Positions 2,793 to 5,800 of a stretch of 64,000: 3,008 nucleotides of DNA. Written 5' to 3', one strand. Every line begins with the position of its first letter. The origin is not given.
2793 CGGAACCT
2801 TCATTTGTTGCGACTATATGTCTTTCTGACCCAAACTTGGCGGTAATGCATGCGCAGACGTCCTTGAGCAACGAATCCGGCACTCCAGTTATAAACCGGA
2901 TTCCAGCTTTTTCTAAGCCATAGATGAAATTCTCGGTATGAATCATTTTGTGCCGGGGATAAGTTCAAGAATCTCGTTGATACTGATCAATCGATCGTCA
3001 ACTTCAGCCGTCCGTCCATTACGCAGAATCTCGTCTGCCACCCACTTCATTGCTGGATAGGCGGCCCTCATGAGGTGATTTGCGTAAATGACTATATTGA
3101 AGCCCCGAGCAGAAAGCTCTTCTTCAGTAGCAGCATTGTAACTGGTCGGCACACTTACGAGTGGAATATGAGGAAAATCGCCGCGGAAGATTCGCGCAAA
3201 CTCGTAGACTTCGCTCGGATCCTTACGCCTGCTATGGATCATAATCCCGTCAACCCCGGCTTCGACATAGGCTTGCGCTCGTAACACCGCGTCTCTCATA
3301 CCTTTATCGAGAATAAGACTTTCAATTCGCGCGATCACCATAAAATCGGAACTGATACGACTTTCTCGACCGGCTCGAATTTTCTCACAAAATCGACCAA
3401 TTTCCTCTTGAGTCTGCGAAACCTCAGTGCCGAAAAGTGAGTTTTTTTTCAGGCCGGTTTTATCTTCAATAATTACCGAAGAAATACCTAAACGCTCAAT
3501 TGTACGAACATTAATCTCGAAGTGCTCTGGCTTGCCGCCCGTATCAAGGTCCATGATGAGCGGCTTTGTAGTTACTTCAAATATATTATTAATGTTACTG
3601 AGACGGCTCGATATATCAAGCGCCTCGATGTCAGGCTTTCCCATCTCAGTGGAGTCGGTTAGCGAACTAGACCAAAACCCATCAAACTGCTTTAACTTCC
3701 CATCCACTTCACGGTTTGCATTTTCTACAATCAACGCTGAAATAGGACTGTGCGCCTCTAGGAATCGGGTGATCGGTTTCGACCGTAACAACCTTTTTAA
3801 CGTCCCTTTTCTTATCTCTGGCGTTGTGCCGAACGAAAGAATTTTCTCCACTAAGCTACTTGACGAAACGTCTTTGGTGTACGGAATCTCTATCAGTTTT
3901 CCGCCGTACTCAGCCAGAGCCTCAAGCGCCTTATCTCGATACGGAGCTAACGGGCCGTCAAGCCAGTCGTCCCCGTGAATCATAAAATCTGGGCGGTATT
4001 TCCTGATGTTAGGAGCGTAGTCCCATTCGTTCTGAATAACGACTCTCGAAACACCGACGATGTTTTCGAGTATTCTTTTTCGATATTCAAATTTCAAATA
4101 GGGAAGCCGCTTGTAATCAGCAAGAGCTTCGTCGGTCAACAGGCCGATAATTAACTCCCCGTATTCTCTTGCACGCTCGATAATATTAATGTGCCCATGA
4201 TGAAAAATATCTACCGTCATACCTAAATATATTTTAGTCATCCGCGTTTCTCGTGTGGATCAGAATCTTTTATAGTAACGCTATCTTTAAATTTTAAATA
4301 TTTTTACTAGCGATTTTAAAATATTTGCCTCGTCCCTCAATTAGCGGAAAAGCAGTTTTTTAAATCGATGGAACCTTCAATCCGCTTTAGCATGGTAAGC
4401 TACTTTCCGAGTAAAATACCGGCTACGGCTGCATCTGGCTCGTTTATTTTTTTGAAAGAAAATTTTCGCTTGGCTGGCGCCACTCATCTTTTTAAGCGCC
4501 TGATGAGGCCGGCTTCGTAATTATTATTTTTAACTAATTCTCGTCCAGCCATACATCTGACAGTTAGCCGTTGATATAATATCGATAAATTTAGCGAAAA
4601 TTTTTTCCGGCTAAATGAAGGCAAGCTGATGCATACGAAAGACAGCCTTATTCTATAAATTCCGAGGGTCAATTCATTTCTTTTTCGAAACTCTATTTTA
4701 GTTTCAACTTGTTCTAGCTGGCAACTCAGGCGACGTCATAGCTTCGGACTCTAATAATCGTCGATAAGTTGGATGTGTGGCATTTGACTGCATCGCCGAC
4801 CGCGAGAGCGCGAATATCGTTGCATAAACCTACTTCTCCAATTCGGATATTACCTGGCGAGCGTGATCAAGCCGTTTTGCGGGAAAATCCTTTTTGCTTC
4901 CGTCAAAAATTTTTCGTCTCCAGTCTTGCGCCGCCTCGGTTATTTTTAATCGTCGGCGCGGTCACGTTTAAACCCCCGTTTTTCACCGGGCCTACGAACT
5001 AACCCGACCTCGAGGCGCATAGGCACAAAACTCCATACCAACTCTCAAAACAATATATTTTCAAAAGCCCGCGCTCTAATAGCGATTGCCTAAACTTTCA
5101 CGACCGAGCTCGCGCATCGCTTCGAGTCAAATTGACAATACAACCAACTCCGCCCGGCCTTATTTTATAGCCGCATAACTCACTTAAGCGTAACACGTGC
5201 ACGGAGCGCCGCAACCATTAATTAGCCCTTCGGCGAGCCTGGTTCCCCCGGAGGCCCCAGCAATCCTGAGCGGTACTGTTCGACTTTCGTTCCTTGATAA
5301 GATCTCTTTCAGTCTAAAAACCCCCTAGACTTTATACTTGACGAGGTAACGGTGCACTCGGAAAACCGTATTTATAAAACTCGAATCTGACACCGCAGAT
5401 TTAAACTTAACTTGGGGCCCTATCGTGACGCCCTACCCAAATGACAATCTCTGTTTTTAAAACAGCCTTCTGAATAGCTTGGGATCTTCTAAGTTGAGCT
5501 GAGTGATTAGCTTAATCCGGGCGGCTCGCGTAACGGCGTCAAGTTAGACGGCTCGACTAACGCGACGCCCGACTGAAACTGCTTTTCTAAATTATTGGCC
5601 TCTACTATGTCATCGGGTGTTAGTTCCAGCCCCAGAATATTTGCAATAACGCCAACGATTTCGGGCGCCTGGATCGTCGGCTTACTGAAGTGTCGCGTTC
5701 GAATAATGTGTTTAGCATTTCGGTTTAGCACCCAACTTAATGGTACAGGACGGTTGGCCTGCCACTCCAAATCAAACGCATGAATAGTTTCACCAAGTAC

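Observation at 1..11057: AT-rich phosphonate (AEP) biosynthesis and tailoring island welded onto the maf/flagellar operon: predicted phosphonate-decorated flagellar glycan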

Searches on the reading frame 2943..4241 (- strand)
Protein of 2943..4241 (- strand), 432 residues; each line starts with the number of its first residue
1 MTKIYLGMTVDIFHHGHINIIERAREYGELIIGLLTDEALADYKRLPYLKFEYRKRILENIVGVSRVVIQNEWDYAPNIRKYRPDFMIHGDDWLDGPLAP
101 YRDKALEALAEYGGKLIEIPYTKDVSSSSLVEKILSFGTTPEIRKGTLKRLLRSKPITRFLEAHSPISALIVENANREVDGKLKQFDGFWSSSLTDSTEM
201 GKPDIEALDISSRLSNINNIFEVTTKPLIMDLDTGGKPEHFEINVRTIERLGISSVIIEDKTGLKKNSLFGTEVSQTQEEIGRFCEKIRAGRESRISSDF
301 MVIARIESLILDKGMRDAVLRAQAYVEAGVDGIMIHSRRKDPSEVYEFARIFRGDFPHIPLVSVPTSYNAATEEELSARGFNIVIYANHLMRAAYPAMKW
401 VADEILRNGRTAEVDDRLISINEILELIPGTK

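Call 4: search_protein_families(library=pfam, proteins=[window:2943-4241:-], max_evalue=0.01)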
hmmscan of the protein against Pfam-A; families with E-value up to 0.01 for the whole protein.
window:2943-4241:- (432 aa): 2 families
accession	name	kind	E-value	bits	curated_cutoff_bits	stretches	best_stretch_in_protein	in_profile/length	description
PF13714.12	PEP_mutase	-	3.6e-53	181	31.5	1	148-406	1-240/240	Phosphoenolpyruvate phosphomutase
PF01467.32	CTP_transf_like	-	3.1e-14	53.7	21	1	10-131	6-131/133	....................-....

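Call 5: search_protein_families(library=ncbifam, proteins=[window:2943-4241:-], max_evalue=0.01)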
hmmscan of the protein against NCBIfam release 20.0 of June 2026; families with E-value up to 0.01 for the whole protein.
window:2943-4241:- (432 aa): 11 families
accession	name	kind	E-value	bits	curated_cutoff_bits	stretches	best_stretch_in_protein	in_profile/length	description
TIGR02320.1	PEP_mutase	equivalog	1.6e-121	404.7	319.55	1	148-431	1-283/284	phosphoenolpyruvate mutase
TIGR02321.1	Pphn_pyruv_hyd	equivalog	1.3e-45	155.8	374.4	1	151-427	10-275/290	phosphonopyruvate hydrolase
TIGR02317.1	prpB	equivalog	3.5e-26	92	354.4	1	147-428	4-270/285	methylisocitrate lyase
NF008455.0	PRK11320.1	equivalog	1.1e-22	80.6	353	1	194-427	49-276/295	methylisocitrate lyase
TIGR01518.1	g3p_cytidyltrns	equivalog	5.1e-16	58.9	165.4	1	9-132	6-123/125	glycerol-3-phosphate cytidylyltransferase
TIGR02319.1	CPEP_Pphonmut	equivalog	1.1e-15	57.7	420.05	1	169-416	17-262/294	carboxyvinyl-carboxyphosphonate phosphorylmutase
TIGR02199.1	rfaE_dom_II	equivalog_domain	2.5e-14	53.3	181.5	1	10-135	20-143/144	D-glycero-beta-D-manno-heptose 1-phosphate adenylyltransferase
TIGR00125.1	cyt_tran_rel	domain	2.1e-09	37.4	27.7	1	4-62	2-60/65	adenylyltransferase/cytidyltransferase family protein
NF001985.0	PRK00777.1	subfamily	5.8e-09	36.2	104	1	1-63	4-67/157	pantetheine-phosphate adenylyltransferase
NF008454.0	PRK11316.1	equivalog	1.5e-07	30.4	521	1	10-135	349-472/475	bifunctional D-glycero-beta-D-manno-heptose-7-phosphate kinase/D-glycero-beta-D-manno-heptose 1-phosphate adenylyltransferase HldE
NF002250.0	PRK01170.1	subfamily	0.0001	21.9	489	1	5-62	4-61/322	bifunctional pantetheine-phosphate adenylyltransferase/NTP phosphatase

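Call 12: find_encoding_contigs(protein=window:2943-4241:-, flank=10000, max_places=6)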
Protein window:2943-4241:- (432 aa): 4 contigs read that carry it; 2 places shown.
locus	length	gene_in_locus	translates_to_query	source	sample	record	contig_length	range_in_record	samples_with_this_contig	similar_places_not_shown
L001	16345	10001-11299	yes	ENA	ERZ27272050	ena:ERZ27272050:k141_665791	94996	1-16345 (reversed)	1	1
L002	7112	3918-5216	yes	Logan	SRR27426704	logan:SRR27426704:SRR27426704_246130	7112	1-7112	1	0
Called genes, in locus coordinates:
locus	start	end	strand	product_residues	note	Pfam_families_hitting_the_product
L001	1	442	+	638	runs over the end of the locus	PF01973:MptE-like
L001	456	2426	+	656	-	PF01973:MptE-like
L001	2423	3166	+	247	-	-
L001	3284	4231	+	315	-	-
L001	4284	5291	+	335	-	-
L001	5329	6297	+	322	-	PF05118:Asp_Arg_Hydrox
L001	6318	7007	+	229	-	PF05711:TylF, PF13578:Methyltransf_24 (weak)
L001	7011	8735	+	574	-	PF00398:RrnaAD (weak), PF02353:CMAS (weak), PF13489:Methyltransf_23, PF13847:Methyltransf_31, PF08241:Methyltransf_11, PF08242:Methyltransf_12, PF13649:Methyltransf_25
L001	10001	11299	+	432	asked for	PF01467:CTP_transf_like, PF13714:PEP_mutase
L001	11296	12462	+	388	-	PF02776:TPP_enzyme_N, PF02775:TPP_enzyme_C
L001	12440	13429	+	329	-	-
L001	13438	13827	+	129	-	PF01467:CTP_transf_like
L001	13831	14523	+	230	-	PF08241:Methyltransf_11 (weak), PF08242:Methyltransf_12, PF13649:Methyltransf_25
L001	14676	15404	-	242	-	-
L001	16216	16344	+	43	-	?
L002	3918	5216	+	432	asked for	PF01467:CTP_transf_like, PF13714:PEP_mutase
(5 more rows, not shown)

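Call 24: find_related_loci(query=window:2943-4241:-, collection=genome_contigs, flank=10000)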
Query window:2943-4241:- (432 aa) in genome_contigs; peptide patterns used: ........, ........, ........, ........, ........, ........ (x = any residue, [..] = any of these).
314 stretches matched a pattern; 280 encode a relative of the query (tblastn E <= 1e-3); the best 80 are kept; 80 distinct loci.
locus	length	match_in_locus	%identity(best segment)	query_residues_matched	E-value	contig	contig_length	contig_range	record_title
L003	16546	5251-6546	81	1-432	0e+0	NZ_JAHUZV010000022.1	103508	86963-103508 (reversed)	MAG: Vulcanococcus sp. isolate Con.Enr.2019-1 k141_8319, whole genome shotgun sequence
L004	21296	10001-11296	72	1-432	0e+0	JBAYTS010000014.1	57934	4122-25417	MAG: Methylotenera sp. isolate SO_2016_LW3_14 scaffold00790_LW162_2016, whole genome shotgun sequence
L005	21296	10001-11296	72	1-432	0e+0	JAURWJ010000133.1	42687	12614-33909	MAG: Methylotenera sp. isolate E10_concoct.bin.142 E10_k141_222417, whole genome shotgun sequence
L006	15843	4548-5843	71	1-432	0e+0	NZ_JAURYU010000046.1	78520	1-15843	MAG: Methylotenera sp. isolate E2_maxbin.024 E2_k141_111183, whole genome shotgun sequence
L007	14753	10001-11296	70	1-432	0e+0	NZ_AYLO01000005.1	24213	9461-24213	Methyloglobulus morosus KoM1 MGMO_5c, whole genome shotgun sequence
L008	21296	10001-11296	72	1-432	0e+0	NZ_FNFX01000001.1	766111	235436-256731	Methylophilus rhizosphaerae strain CBMB127, whole genome shotgun sequence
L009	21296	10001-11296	72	1-432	0e+0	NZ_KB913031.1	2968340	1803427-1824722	Methylophilus sp. 42 Met42DRAFT_scaffold1.1, whole genome shotgun sequence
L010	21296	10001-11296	71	1-432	0e+0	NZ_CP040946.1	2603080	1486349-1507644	Methylophilus medardicus strain MMS-M-51 chromosome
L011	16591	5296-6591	74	1-432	0e+0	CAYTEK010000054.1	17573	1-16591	MAG TPA_asm: uncultured Verrucomicrobiota bacterium isolate SRP167436_co1_5 genome assembly, contig: NODE_5158_length_17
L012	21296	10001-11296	71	1-432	0e+0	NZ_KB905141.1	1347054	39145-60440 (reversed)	Methylophilus methylotrophus DSM 46235 = ATCC 53528 F463DRAFT_scaffold00001.1, whole genome shotgun sequence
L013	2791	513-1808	71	1-432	0e+0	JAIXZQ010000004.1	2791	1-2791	MAG: Methylophilus sp. isolate D8_MAG_00056 pond_D8_MAG_00056_000000000035, whole genome shotgun sequence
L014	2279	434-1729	70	1-432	0e+0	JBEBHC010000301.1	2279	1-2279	MAG: Devosia sp. isolate ATF_12 NODE_46986_length_2279_cov_2.516972, whole genome shotgun sequence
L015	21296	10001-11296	71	1-432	0e+0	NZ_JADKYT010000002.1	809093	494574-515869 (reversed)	Methylophilus sp. QUAN QUAN_scaffold2, whole genome shotgun sequence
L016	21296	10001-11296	71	1-432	0e+0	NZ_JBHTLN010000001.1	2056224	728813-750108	Methylophilus flavus strain CCUG 58411 GCM70027387_4, whole genome shotgun sequence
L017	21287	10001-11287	71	4-432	0e+0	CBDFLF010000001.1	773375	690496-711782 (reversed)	MAG: uncultured Methylophilus sp. isolate 15b31b0a-a2b2-47f8-a7d3-051682801091 genome assembly, contig: contig_1, whole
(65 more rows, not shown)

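Call 27: search_protein_families(library=pfam, proteins=[L010:1875-3647:-, L010:4529-5668:-, L010:5669-6001:-, L010:6003-6503:-, L010:6585-8264:-, L010:8300-8644:-, L010:8716-9513:-, L010:13877-14575:+, L010:14582-15976:+, L010:16098-21296:-], max_evalue=0.001)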
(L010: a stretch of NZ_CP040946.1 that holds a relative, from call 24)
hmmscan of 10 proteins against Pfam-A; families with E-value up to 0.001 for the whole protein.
L010:1875-3647:- (590 aa): 2 families
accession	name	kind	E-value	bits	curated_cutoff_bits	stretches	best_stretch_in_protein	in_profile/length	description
PF01514.23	YscJ_FliF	-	7.1e-71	238.2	24.4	1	71-245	2-178/179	Secretory protein of YscJ/FliF family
PF08345.17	YscJ_FliF_C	-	4.3e-41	141.2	23.8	1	280-460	2-147/147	Flagellar M-ring protein C-terminal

L010:4529-5668:- (379 aa): 1 family
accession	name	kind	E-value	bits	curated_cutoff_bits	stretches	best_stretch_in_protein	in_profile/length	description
PF02120.21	Flg_hook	-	2.7e-14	53.2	29.8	1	302-368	14-80/85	Flagellar hook-length control protein FliK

L010:5669-6001:- (110 aa): 1 family
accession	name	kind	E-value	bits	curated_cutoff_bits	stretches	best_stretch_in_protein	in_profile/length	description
PF05400.18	FliT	-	2.2e-12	48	29.5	1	19-99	1-75/85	Flagellar protein FliT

L010:6003-6503:- (166 aa): 1 family
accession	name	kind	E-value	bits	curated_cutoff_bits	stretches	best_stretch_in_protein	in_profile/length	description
PF02561.19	FliS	-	2e-35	121.9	26.7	1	10-126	2-113/115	Flagellar protein FliS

L010:6585-8264:- (559 aa): 2 families
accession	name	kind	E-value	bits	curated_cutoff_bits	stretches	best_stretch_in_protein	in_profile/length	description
PF07195.17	FliD_C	-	7e-53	179.9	25.4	1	241-543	1-236/236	Flagellar hook-associated protein 2 C-terminus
PF02465.23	FliD_N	-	3.1e-25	89.1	24.8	1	11-107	1-97/97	Flagellar hook-associated protein 2 N-terminus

L010:8300-8644:- (114 aa): 1 family
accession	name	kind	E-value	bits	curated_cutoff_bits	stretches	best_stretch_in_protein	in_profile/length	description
PF03646.20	FlaG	-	3.7e-22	78.8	23.8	1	29-111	19-100/101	FlaG protein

L010:8716-9513:- (265 aa): 2 families
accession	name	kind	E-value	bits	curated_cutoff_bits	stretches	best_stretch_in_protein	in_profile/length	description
PF00669.25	Flagellin_N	-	4e-44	150.5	26.6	1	5-138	1-134/139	Bacterial flagellin N-terminal helical region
PF00700.27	Flagellin_C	-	1.7e-25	89.5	23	1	178-263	1-86/86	Bacterial flagellin C-terminal helical region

L010:13877-14575:+ (232 aa): 8 families
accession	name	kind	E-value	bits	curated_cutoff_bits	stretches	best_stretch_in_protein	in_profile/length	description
PF08242.18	Methyltransf_12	-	2.2e-12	48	30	1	64-145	2-89/98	Methyltransferase domain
PF13649.12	Methyltransf_25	-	7.2e-12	46.3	27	1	62-146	1-91/97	Methyltransferase domain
PF08241.18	Methyltransf_11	-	2.9e-09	37.9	21.2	1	64-137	2-78/95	Methyltransferase domain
PF13489.12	Methyltransf_23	-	7.1e-09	36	27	1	43-198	9-152/164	Methyltransferase domain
PF13847.12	Methyltransf_31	-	1.5e-07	31.7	27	1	57-134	2-89/145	Methyltransferase domain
PF05401.17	NodS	-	6.8e-05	23.2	24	1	59-136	44-123/201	Nodulation protein S (NodS)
PF02353.26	CMAS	-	9.1e-05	22.3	27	1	47-127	51-135/273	Mycolic acid cyclopropane synthetase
PF05175.20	MTS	-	0.00011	22.3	23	1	52-149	25-127/170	Methyltransferase small domain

L010:14582-15976:+ (464 aa): 4 families
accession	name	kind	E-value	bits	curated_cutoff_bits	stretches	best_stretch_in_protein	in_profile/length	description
PF04464.20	Glyphos_transf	-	1.5e-06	27.9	22.1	1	120-255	159-291/367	CDP-Glycerol:Poly(glycerophosphate) glycerophosphotransferase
PF14559.12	TPR_19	-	3.8e-06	27.6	25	1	391-449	1-58/68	Tetratricopeptide repeat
PF13374.12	TPR_10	-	0.00072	19.9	27.5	0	384-412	5-33/42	Tetratricopeptide repeat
PF13424.12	TPR_12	-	0.00093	19.8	30.1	0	384-439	6-68/77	Tetratricopeptide repeat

L010:16098-21296:- (1732 aa): 21 families
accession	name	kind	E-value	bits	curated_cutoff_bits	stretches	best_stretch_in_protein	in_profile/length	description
PF13844.12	Glyco_transf_41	-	3.4e-50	171.3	25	2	807-983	366-541/543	Glycosyl transferase family 41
PF07719.23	TPR_2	-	2e-17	62.2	27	1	554-587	1-34/34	Tetratricopeptide repeat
PF13414.12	TPR_11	-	3.9e-16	58.9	26.8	2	527-568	1-42/42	TPR repeat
PF13424.12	TPR_12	-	6.2e-16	58.8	30.1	1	334-395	5-75/77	Tetratricopeptide repeat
PF00515.34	TPR_1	-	6.3e-15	54.7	27.8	1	554-587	1-34/34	Tetratricopeptide repeat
PF13181.12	TPR_8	-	3.5e-13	49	25.7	1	554-586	1-33/34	Tetratricopeptide repeat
PF14559.12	TPR_19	-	3.1e-11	43.9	25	1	1061-1123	3-65/68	Tetratricopeptide repeat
PF13428.12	TPR_14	-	3.2e-11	43.2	23.5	0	1086-1126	4-44/44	Tetratricopeptide repeat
PF13432.12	TPR_16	-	2.3e-10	41.2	32.7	3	528-588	5-65/65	Tetratricopeptide repeat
PF13431.12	TPR_17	-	2.6e-09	37.1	24.4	0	511-539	4-32/34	Tetratricopeptide repeat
PF08242.18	Methyltransf_12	-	4.2e-09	37.5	30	1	1256-1354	1-98/98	Methyltransferase domain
PF13489.12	Methyltransf_23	-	2.4e-08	34.3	27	1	1241-1412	12-163/164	Methyltransferase domain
PF13712.12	Glyco_tranf_2_5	-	4.8e-07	30.2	27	1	127-280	35-179/210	Glycosyltransferase like family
PF13649.12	Methyltransf_25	-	1.1e-06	29.7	27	1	1255-1328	1-78/97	Methyltransferase domain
PF08241.18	Methyltransf_11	-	8e-06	26.9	21.2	1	1256-1355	1-94/95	Methyltransferase domain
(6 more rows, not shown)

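Call 94: search_protein_families(library=pfam, proteins=[L017:1016-2935:+, L017:4746-5804:-, L017:5804-6367:-, L017:6862-8499:+, L017:9147-9773:+, L017:16247-18532:+, L017:18573-19358:-, L017:19386-20342:-], max_evalue=0.0001)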
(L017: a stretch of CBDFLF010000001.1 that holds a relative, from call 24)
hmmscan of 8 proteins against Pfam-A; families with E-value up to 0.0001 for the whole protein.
L017:1016-2935:+ (639 aa): 2 families
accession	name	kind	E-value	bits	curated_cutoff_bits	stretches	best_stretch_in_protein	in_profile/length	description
PF01136.24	Peptidase_U32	-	1.3e-70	237.8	22.4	1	79-305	2-231/233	Peptidase family U32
PF12392.13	DUF3656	-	1.5e-25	90.5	22.1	1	383-497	1-108/109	Collagenase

L017:4746-5804:- (352 aa): 1 family
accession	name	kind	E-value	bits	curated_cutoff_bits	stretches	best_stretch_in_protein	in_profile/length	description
PF00248.27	Aldo_ket_red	-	5.2e-67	226.4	24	1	15-343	1-289/291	Aldo/keto reductase family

L017:5804-6367:- (187 aa): 0 families

L017:6862-8499:+ (545 aa): 1 family
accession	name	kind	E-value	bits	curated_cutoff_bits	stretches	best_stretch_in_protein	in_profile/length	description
PF00118.29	Cpn60_TCP1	-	1.7e-79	268.2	34.3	1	23-523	1-488/490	TCP-1/cpn60 chaperonin family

L017:9147-9773:+ (208 aa): 2 families
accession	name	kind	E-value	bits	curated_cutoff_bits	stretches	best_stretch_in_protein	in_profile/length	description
PF00254.34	FKBP_C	-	2.3e-31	108.4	21.1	1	118-205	4-94/94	FKBP-type peptidyl-prolyl cis-trans isomerase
PF01346.23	FKBP_N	-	3.5e-26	92.3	22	1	10-109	2-96/97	Domain amino terminal to FKBP-type peptidyl-prolyl isomerase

L017:16247-18532:+ (761 aa): 6 families
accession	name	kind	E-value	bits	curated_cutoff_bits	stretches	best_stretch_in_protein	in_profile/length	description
PF00580.27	UvrD-helicase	-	1.6e-85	287.6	23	1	48-309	1-271/271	UvrD/REP helicase N-terminal domain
PF13361.12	UvrD_C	-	7.2e-80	269.5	25.6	1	314-654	1-349/350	UvrD-like helicase C-terminal domain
PF13245.12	AAA_19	-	6.5e-24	85.1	25.1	1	52-294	1-134/134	AAA domain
PF21196.3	PcrA_UvrD_tudor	-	2.4e-09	37.4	23.9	1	713-760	1-48/48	PcrA/UvrD tudor domain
PF13538.12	UvrD_C_2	-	1.1e-08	35.3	27.4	1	594-651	4-52/52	UvrD-like helicase C-terminal domain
PF13087.12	AAA_12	-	1.6e-08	34.8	27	0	566-650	122-190/195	AAA domain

L017:18573-19358:- (261 aa): 0 families

L017:19386-20342:- (318 aa): 2 families
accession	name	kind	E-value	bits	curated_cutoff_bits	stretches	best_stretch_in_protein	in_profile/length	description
PF01636.29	APH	-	4.3e-41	141.7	23.2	1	27-251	2-237/239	Phosphotransferase enzyme family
PF01633.27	Choline_kinase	-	5.4e-06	26.4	29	1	103-231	77-223/300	Choline/ethanolamine kinase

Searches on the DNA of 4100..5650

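Call 33: search_rna_families(source=window, start=4100, end=5650, threshold=evalue, max_evalue=1)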
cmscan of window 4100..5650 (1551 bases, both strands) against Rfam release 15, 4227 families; matches with E-value up to 1: 0.
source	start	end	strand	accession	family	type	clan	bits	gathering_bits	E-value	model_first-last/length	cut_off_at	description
